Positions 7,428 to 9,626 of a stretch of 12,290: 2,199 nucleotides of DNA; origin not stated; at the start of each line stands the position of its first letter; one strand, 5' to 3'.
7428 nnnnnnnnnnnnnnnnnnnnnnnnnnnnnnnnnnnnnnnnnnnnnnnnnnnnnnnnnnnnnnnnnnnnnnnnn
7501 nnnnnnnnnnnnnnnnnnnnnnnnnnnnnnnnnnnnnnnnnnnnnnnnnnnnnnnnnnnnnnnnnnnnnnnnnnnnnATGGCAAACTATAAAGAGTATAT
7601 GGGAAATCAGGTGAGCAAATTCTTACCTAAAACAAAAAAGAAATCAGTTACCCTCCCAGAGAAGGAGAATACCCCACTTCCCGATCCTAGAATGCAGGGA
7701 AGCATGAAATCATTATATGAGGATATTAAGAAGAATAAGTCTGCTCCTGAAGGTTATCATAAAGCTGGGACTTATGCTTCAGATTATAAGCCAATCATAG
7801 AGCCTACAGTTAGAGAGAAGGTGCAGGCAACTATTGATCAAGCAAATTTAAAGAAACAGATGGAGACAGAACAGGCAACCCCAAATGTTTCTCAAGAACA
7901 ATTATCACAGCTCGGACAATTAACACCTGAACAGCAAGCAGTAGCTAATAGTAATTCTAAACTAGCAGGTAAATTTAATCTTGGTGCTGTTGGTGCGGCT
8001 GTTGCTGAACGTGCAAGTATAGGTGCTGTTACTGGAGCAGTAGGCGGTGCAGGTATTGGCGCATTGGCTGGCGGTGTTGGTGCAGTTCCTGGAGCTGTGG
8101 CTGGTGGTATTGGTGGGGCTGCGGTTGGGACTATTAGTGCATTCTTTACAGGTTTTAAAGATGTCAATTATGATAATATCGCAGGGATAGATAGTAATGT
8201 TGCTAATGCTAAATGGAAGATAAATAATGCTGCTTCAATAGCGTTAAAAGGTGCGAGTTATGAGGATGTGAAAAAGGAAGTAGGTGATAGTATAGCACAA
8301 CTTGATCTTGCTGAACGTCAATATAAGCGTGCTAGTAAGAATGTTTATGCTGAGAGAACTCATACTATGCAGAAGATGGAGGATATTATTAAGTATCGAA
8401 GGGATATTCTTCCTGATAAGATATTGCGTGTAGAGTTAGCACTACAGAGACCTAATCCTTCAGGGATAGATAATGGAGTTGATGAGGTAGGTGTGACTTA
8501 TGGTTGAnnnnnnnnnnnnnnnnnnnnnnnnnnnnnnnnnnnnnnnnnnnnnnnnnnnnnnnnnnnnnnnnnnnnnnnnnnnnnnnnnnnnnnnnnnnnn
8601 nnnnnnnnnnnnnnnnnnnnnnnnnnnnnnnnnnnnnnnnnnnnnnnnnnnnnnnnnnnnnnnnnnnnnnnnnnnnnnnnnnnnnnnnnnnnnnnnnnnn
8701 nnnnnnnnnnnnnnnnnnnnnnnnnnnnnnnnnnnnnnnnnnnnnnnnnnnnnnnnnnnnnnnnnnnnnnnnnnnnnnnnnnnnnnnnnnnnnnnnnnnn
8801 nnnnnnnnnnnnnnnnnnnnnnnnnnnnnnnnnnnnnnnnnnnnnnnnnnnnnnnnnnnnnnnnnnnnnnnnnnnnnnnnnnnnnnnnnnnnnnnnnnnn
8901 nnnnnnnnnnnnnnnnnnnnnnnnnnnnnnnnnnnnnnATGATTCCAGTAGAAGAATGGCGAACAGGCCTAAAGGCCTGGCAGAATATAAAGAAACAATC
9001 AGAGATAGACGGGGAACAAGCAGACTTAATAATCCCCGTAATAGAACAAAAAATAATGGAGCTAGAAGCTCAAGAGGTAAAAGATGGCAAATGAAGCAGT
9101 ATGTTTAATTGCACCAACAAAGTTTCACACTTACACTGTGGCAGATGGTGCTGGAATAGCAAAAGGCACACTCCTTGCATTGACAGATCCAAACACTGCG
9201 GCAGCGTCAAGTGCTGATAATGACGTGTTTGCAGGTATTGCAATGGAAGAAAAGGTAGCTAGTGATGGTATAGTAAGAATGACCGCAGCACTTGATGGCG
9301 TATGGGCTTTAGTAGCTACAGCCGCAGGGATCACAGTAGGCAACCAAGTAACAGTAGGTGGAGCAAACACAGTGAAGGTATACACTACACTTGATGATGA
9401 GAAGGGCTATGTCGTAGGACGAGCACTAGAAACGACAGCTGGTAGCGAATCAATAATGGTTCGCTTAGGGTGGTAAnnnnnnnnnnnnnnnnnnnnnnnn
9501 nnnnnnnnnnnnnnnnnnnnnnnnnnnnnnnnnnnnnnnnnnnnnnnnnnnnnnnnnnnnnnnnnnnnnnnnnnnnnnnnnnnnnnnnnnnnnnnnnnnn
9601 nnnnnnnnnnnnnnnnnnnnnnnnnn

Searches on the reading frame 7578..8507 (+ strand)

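Call 10: search_protein_families(library=pfam, proteins=[window:7578-8507:+], max_evalue=0.01)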
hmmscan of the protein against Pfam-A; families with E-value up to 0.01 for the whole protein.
window:7578-8507:+ (309 aa): 2 families
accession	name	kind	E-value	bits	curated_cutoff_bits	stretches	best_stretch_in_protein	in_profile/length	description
PF21724.2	DUF6861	-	1.4e-08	34.9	28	1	142-205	39-102/194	Family of unknown function (DUF6861)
PF02382.20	RTX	-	0.0019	18.4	26.8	1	105-203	38-132/311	N-terminal domain in RTX protein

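Call 11: search_protein_families(library=phrogs, proteins=[window:7578-8507:+], max_evalue=0.01)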
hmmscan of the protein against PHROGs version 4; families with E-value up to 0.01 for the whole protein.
window:7578-8507:+ (309 aa): 4 families
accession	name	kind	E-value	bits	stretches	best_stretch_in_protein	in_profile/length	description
phrog_11489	-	unknown function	3.5e-06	26.3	1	38-254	623-830/1717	-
phrog_10341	-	lysis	5.2e-06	26.6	1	147-209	137-204/577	endolysin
phrog_16692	-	unknown function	4.6e-05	23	1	122-217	696-790/1107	-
phrog_8949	-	unknown function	0.00092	19.7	1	110-259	116-266/557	-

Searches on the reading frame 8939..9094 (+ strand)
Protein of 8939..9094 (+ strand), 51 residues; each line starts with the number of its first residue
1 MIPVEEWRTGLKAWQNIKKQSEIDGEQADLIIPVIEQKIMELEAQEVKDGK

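Call 44: search_protein_families(library=pfam, proteins=[window:8939-9094:+], max_evalue=1)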
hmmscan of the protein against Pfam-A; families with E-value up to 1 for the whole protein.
window:8939-9094:+ (51 aa): 1 family
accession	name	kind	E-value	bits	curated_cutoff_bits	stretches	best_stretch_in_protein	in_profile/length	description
PF13811.11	DUF4186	-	0.14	12.7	25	1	8-38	77-107/109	Domain of unknown function (DUF4186)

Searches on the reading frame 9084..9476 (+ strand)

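Call 10: search_protein_families(library=pfam, proteins=[window:9084-9476:+], max_evalue=0.01)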
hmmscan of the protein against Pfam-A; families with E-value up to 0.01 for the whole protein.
window:9084-9476:+ (130 aa): 1 family
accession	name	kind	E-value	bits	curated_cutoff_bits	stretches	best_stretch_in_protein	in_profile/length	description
PF09956.15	Phage_cement_2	-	6.5e-05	23.7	24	1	15-127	7-102/103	Phage cement protein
